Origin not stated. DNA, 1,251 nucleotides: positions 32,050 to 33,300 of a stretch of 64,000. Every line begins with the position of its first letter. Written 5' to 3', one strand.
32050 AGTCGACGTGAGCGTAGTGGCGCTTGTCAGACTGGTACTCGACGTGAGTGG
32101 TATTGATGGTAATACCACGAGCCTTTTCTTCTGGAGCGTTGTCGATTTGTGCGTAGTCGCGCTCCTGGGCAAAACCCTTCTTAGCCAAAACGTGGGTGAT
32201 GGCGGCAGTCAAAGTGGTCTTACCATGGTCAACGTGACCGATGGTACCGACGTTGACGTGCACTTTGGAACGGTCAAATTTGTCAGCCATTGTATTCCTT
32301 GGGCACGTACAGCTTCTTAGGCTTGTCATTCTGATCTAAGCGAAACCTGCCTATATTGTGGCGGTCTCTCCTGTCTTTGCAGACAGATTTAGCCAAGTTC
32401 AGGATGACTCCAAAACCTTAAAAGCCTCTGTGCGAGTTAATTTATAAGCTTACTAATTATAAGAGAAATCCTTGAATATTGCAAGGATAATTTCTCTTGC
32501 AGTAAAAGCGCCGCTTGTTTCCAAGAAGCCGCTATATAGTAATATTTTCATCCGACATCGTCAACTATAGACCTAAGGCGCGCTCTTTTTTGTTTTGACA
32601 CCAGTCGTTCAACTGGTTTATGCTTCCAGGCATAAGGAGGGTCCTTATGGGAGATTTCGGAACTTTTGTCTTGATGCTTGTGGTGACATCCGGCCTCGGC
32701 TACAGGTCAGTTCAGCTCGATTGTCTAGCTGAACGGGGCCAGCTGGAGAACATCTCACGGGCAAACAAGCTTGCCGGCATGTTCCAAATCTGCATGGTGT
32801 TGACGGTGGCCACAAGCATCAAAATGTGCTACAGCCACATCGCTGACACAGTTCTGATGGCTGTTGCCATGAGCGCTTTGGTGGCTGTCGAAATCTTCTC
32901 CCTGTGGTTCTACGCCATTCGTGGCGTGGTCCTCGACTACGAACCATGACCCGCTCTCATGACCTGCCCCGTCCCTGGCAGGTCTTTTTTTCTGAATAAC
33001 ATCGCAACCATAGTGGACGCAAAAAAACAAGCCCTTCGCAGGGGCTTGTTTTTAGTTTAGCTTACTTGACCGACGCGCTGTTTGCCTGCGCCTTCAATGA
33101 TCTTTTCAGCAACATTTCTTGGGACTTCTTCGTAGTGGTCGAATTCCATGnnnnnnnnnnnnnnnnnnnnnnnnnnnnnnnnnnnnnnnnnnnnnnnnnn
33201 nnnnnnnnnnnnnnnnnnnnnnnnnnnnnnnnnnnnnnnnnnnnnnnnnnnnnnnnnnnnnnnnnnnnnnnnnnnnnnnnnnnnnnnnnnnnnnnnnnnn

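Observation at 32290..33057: Second opposite-strand small membrane-protein gene between fusA and tuf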

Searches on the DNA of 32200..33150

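Call 49: search_rna_families(source=window, start=32200, end=33150, threshold=evalue, max_evalue=1)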
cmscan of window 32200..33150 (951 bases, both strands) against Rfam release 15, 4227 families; matches with E-value up to 1: 1.
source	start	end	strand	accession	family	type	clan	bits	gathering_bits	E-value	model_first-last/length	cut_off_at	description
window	33022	33069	-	RF00506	Thr_leader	Cis-reg; leader;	-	22.5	55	0.12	1-118/118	no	Threonine operon leader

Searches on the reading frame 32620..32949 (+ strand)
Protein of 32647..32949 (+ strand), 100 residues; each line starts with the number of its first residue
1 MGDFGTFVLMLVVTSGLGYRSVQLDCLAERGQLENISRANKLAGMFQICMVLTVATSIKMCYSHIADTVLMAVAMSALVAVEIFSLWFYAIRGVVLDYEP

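Call 6: search_protein_families(library=pfam, proteins=[window:32647-32949:+, window:32620-32949:+], max_evalue=1)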
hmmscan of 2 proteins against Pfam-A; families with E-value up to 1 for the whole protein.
window:32647-32949:+ (100 aa): 2 families
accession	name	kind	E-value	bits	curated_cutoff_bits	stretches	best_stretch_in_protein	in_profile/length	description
PF04165.18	DUF401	-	0.0028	17.5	24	1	17-96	268-350/393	Protein of unknown function (DUF401)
PF20816.2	PBV_CP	-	0.026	13.7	27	1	31-90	373-430/515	Picobirnavirus, Capsid protein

window:32620-32949:+ (109 aa): 2 families
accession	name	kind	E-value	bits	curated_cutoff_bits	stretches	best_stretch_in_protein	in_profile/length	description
PF04165.18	DUF401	-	0.0013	18.6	24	1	18-105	260-350/393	Protein of unknown function (DUF401)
PF20816.2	PBV_CP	-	0.033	13.4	27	1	40-99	373-430/515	Picobirnavirus, Capsid protein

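Call 7: find_homologous_proteins(query=window:32647-32949:+, max_evalue=0.01)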
Query window:32647-32949:+ (100 aa): 1 proteins with E <= 0.01 among 12 candidates.
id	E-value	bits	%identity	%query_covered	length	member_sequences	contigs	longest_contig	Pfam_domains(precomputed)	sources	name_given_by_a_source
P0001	1.5e-57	210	100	100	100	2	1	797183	-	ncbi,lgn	-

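Call 9: find_encoding_contigs(protein=P0001, flank=6000, max_places=6)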
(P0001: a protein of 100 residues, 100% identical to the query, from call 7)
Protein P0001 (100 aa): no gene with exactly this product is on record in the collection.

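Call 11: find_encoding_contigs(protein=P0002, flank=6000)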
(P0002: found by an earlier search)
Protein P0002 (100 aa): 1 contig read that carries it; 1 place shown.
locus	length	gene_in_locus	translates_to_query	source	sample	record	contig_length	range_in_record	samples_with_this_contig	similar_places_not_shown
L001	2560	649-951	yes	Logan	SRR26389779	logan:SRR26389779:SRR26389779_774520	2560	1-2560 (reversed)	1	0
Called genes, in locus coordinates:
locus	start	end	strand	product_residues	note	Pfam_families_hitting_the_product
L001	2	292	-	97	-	?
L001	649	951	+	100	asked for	-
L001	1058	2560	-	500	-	?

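Call 22: search_protein_representatives(protein=window:32647-32949:+)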
Query: 100 residues. Proteins with E-value up to 0.001 (for the whole library): 2; up to 1e-10: 1; up to 1e-30: 1. The best 2 are listed.
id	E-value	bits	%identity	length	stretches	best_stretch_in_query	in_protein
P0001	4.8e-58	209.5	100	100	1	1-100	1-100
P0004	5.3e-04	36.7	27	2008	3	9-59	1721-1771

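Call 29: find_related_loci(query=window:32647-32949:+, collection=metagenome_contigs, flank=4000)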
Query window:32647-32949:+ (100 aa) in metagenome_contigs; peptide patterns used: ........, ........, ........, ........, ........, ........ (x = any residue, [..] = any of these).
232 stretches matched a pattern, but none encodes a relative of the query by tblastn (E <= 1e-3).

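Call 30: find_related_loci(query=window:32647-32949:+, collection=viral_contigs, flank=4000)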
Query window:32647-32949:+ (100 aa) in viral_contigs; peptide patterns used: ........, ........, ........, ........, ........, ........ (x = any residue, [..] = any of these).
21 stretches matched a pattern, but none encodes a relative of the query by tblastn (E <= 1e-3).

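Call 44: search_protein_families(library=phrogs, proteins=[window:32647-32949:+], max_evalue=0.01)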
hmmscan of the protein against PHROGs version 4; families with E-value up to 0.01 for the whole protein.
window:32647-32949:+ (100 aa): 0 families

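Call 59: predict_structure(protein=window:32647-32949:+)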
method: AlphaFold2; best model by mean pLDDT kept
length: 100 residues; sequences in the alignment: 1
mean_pLDDT: 72.2   pTM: 0.34
mean pLDDT of the five models: 72.2, 58.1, 56.4, 55.4, 55.2
residues with pLDDT >= 90: 17; 70-90: 42; 50-70: 37; < 50: 4
segments of 3 or more residues with pLDDT < 50: none
pLDDT, mean of each block of 10 residues (from residue 1): 64 64 52 57 74 76 79 91 93 73
secondary structure, 60 per line:
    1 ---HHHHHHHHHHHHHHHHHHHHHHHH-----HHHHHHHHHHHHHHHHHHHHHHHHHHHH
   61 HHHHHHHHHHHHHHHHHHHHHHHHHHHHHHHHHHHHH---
elements in order: H4-27 H33-97

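Call 72: search_dna_similar(query=window:32647-32946:+, collection=phages, mode=protein, max_evalue=0.1, max_rows=5)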
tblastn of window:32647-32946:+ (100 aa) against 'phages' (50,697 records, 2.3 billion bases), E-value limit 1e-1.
No match.

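Call 73: search_dna_similar(query=window:32647-32946:+, collection=plasmids, mode=protein, max_evalue=0.1, max_rows=5)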
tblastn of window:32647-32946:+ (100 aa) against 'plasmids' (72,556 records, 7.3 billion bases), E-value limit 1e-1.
No match.

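Call 74: search_protein_families(library=ncbifam, proteins=[window:32647-32949:+], max_evalue=0.1)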
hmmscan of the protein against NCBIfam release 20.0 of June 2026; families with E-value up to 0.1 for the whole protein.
window:32647-32949:+ (100 aa): 0 families

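Call 75: search_protein_families(library=padloc, proteins=[window:32647-32949:+], max_evalue=0.01)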
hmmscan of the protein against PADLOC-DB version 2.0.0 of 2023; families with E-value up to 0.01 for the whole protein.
window:32647-32949:+ (100 aa): 0 families

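Call 76: search_protein_families(library=pfam, proteins=[P0004], max_evalue=0.001)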
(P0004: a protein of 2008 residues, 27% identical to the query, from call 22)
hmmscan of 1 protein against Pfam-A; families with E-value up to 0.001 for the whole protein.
P0004 (2008 aa): 14 families
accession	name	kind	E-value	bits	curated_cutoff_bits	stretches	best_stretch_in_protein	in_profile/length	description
PF04151.21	PPC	-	1.4e-38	132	25.9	4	1926-1992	2-68/70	Bacterial pre-peptidase C-terminal domain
PF13205.12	Big_5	-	1.6e-23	83.8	23.6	1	522-624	1-104/105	Bacterial Ig-like domain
PF22352.2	K319L-like_PKD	-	5.6e-23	81.2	27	3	647-717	12-81/84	K319L-like, PKD domain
PF18911.6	PKD_4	-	2.1e-22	79.4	27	2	628-720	1-83/85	PKD domain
PF00801.26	PKD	-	6.9e-15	55.3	23.5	1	639-720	7-80/80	PKD domain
PF18962.6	Por_Secre_tail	-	1.9e-12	47.8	27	0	1620-1667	18-67/75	Secretion system C-terminal sorting domain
PF17936.7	Big_6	-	9.7e-09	35.8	27.6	1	444-506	11-75/83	Bacterial Ig domain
PF21027.3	Sde0182_C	-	1.3e-08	35.7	27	0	649-674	2-27/83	Cellulose-binding protein Sde0182, C-terminal domain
PF01105.29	EMP24_GP25L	-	4.2e-08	33.9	25.9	0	1702-1770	7-77/182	emp24/gp25L/p24 family/GOLD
PF18878.5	PPE-PPW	-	3e-07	30.8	27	0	1174-1193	7-26/48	PPE-PPW subfamily C-terminal region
PF04234.18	CopC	-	4.6e-07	31.2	23.3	0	528-564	4-35/92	CopC domain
PF22898.2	NOMO1-like_1st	-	8.9e-06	26.2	27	0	1623-1664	14-55/85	BOS complex subunit NOMO1-like, first beta sandwich domain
PF18981.6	InlK_D3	-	3.2e-05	24.3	25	0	888-916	47-75/75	Internalin K domain (D3/D4)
PF22847.2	BT_3657-like_N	-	3.3e-05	24.2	27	0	1282-1349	4-72/168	Arabinosidase BT_3657-like, N-terminal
